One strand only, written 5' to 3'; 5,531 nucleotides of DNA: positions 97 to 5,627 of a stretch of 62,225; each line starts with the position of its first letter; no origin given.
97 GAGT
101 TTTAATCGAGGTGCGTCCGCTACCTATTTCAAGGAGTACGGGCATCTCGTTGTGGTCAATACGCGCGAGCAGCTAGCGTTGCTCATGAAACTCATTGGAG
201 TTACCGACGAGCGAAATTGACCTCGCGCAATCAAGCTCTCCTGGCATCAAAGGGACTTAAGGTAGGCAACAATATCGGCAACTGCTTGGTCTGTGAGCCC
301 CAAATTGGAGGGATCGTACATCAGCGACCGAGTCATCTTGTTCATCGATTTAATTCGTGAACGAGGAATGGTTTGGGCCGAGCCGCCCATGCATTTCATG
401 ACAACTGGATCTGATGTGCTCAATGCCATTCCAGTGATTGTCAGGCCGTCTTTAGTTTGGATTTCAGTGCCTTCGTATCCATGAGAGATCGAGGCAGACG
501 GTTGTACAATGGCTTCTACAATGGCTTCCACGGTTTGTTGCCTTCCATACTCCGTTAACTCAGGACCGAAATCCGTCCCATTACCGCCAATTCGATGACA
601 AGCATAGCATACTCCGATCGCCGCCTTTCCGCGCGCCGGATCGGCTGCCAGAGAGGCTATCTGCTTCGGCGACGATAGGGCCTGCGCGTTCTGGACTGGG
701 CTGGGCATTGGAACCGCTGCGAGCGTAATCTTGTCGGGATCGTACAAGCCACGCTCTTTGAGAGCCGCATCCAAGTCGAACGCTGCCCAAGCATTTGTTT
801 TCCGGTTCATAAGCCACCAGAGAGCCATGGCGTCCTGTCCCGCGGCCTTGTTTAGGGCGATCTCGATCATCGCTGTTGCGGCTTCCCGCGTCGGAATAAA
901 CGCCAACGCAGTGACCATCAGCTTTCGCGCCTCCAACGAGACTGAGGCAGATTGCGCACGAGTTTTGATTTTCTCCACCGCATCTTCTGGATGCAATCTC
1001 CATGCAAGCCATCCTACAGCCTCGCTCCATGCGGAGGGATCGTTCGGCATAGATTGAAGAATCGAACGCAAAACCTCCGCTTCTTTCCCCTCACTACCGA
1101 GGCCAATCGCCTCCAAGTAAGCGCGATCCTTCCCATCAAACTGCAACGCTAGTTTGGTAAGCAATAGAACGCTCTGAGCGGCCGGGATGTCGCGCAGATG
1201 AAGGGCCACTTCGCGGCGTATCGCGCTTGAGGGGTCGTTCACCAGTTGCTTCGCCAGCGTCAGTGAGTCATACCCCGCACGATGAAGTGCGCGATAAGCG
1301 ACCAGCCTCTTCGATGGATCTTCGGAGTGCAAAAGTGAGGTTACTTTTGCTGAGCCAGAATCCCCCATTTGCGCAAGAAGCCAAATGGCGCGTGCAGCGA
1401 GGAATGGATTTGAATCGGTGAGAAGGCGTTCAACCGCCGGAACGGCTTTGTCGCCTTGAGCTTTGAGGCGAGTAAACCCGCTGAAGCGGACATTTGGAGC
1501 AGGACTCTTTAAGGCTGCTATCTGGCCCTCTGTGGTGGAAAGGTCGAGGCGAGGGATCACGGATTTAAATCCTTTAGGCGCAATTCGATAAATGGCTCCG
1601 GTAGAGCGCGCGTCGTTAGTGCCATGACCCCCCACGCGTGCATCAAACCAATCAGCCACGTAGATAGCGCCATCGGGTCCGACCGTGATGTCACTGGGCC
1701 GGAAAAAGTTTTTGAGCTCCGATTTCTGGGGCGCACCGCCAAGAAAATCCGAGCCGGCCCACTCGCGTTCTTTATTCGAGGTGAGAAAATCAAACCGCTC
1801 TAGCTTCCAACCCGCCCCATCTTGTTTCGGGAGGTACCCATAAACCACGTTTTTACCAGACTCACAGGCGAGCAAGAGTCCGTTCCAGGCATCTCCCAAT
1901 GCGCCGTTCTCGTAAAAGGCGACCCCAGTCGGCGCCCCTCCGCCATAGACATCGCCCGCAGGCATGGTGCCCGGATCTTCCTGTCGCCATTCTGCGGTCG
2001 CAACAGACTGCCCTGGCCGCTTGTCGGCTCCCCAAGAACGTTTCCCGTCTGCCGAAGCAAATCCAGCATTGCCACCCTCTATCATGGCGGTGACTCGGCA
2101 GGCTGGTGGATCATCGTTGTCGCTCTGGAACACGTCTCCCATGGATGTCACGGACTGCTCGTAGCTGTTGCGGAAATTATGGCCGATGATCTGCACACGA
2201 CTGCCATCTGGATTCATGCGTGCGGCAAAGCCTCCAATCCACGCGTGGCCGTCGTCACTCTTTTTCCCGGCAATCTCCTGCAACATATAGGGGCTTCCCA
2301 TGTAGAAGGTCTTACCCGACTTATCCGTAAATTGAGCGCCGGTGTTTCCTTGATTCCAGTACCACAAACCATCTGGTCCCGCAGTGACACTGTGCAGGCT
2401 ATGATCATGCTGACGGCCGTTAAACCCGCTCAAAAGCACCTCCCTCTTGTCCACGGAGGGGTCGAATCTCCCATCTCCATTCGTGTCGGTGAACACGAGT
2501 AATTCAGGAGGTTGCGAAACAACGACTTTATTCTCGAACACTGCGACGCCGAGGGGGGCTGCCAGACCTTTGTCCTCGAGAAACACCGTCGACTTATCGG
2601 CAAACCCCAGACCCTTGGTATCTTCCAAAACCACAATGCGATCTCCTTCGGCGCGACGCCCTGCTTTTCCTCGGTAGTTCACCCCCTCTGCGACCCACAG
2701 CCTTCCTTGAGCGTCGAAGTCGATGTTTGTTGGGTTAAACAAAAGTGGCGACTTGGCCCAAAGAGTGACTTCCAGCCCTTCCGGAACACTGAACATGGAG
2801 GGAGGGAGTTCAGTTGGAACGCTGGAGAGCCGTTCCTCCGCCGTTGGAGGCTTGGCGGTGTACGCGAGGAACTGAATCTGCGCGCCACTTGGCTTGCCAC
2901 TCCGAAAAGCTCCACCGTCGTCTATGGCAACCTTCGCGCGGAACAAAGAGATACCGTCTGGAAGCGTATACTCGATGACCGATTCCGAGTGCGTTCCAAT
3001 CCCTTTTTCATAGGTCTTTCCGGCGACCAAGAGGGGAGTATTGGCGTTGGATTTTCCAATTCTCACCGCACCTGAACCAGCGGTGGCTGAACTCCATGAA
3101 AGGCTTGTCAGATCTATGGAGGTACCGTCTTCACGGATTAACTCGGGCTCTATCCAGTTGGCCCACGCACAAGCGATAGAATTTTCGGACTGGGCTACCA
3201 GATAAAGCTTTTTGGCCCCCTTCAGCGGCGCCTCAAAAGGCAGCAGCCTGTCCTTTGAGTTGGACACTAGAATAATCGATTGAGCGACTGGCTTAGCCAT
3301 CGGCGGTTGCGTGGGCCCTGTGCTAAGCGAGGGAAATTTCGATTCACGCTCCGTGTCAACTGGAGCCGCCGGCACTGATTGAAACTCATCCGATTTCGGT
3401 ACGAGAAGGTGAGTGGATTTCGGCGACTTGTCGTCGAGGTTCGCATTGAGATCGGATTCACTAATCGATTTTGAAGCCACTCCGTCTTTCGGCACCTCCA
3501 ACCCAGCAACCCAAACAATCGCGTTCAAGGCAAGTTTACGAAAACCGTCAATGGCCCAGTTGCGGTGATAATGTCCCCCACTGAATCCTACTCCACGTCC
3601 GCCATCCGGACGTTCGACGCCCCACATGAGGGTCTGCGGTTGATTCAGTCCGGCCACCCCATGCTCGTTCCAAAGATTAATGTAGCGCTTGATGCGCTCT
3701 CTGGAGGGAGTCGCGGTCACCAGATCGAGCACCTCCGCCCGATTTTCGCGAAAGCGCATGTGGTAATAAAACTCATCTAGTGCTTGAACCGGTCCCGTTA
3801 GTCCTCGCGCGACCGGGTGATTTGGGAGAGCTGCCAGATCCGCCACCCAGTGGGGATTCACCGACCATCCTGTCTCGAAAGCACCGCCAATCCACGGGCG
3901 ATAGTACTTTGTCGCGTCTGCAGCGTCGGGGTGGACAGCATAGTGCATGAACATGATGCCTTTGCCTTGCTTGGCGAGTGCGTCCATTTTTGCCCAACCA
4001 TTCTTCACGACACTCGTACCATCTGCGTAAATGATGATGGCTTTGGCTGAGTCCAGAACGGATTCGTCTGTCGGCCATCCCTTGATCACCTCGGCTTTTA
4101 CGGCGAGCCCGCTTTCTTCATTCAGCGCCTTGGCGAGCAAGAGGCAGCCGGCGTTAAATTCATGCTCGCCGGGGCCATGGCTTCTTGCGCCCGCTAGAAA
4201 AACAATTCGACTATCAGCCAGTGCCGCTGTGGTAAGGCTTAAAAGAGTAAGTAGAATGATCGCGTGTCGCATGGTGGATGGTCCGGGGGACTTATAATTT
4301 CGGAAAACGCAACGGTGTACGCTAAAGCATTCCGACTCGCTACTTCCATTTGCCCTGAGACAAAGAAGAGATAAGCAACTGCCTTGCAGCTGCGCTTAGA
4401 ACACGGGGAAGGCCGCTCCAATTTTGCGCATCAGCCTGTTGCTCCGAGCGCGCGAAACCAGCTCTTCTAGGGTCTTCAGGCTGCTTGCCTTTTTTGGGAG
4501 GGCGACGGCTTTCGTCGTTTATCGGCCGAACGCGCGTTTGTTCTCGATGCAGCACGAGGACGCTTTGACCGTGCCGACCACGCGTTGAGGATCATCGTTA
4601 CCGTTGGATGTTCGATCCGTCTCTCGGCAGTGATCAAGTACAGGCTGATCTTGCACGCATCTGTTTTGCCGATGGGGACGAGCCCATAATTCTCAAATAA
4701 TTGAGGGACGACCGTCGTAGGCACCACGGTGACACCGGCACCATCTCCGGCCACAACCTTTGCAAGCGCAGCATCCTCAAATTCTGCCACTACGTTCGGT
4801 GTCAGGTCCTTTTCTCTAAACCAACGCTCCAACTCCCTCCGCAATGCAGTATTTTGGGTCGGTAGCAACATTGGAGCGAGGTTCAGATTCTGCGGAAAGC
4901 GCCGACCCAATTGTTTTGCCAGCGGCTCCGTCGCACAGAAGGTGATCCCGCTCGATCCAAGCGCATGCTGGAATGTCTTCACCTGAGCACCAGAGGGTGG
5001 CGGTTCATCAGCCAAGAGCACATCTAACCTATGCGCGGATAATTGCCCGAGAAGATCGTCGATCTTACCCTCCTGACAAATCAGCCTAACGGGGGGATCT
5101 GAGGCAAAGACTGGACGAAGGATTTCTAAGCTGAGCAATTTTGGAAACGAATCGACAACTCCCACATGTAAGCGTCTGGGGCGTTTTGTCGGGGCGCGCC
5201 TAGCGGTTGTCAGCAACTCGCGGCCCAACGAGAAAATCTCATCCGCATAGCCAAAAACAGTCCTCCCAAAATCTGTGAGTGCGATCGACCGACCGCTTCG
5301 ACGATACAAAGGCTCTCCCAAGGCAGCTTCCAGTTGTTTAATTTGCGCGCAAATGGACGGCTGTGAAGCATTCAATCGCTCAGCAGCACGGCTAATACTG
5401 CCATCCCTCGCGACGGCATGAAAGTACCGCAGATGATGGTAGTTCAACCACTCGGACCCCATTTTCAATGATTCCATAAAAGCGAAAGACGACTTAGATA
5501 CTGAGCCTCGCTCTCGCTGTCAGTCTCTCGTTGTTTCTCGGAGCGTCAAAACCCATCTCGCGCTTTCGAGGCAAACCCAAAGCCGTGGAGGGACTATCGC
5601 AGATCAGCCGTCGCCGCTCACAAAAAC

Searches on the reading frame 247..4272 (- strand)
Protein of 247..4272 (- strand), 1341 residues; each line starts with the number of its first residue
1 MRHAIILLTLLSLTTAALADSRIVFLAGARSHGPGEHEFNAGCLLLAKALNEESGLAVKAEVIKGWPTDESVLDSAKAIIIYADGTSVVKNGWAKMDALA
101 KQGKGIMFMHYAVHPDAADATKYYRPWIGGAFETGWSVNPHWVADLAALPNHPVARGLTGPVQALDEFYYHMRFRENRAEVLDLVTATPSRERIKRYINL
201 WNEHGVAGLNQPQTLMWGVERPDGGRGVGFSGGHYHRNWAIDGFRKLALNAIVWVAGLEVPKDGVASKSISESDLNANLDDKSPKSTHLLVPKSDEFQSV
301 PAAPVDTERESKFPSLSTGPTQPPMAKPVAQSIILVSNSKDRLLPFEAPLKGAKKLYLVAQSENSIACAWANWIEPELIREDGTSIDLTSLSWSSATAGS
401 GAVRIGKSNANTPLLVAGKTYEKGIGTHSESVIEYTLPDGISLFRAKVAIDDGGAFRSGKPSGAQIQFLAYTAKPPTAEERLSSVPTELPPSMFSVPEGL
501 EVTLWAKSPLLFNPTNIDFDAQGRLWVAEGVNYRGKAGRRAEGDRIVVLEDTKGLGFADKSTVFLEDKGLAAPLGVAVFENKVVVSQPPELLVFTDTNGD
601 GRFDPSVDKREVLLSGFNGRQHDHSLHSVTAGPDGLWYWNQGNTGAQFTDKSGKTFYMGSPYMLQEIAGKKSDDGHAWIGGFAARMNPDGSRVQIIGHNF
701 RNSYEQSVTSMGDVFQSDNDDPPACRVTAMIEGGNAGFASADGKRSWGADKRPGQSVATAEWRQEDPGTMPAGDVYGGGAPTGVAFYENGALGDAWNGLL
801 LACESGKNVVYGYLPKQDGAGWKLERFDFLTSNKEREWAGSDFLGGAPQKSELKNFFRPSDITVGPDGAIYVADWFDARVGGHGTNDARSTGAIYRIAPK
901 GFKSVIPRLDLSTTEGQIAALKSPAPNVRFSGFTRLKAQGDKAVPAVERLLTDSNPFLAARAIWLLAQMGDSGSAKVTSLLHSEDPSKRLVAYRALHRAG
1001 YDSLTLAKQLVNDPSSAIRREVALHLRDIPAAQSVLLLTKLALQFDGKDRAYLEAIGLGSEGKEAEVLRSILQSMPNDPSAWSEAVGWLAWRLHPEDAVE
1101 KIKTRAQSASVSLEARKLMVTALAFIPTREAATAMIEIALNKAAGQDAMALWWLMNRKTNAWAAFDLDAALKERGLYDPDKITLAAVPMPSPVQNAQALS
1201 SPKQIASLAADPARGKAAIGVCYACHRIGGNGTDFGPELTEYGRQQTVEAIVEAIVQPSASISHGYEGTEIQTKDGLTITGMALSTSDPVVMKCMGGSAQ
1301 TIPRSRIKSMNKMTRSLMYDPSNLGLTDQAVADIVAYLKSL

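Call 9: search_protein_families(library=pfam, proteins=[window:247-4272:-], max_evalue=0.001)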
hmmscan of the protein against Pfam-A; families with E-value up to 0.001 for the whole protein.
window:247-4272:- (1341 aa): 6 families
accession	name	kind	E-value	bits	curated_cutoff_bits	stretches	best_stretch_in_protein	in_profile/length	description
PF23500.1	DUF7133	-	2e-51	175.9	27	1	493-878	8-350/385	Domain of unknown function (DUF7133)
PF08305.17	NPCBM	-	1.3e-18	67.7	23.9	1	387-453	4-70/137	NPCBM/NEW2 domain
PF06283.17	ThuA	-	1.2e-12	49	33.4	1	39-255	16-209/209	Trehalose utilisation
PF13646.12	HEAT_2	-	3.3e-11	43.8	27.7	1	977-1044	4-73/88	HEAT repeats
PF00034.26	Cytochrom_C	-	1.3e-06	30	21.3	0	1213-1341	2-89/90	Cytochrome c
PF01436.27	NHL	-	0.00045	20.6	20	0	858-874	3-19/28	NHL repeat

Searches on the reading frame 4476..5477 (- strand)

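Call 9: search_protein_families(library=pfam, proteins=[window:4476-5477:-], max_evalue=0.001)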
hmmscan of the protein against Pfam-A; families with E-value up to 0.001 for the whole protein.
window:4476-5477:- (333 aa): 2 families
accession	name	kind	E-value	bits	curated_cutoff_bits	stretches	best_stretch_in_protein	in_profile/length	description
PF00126.33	HTH_1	-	2.6e-21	75.8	26.6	1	14-72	2-60/60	Bacterial regulatory helix-turn-helix protein, lysR family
PF03466.25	LysR_substrate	-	3.7e-20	72.6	28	1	101-293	6-197/209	LysR substrate binding domain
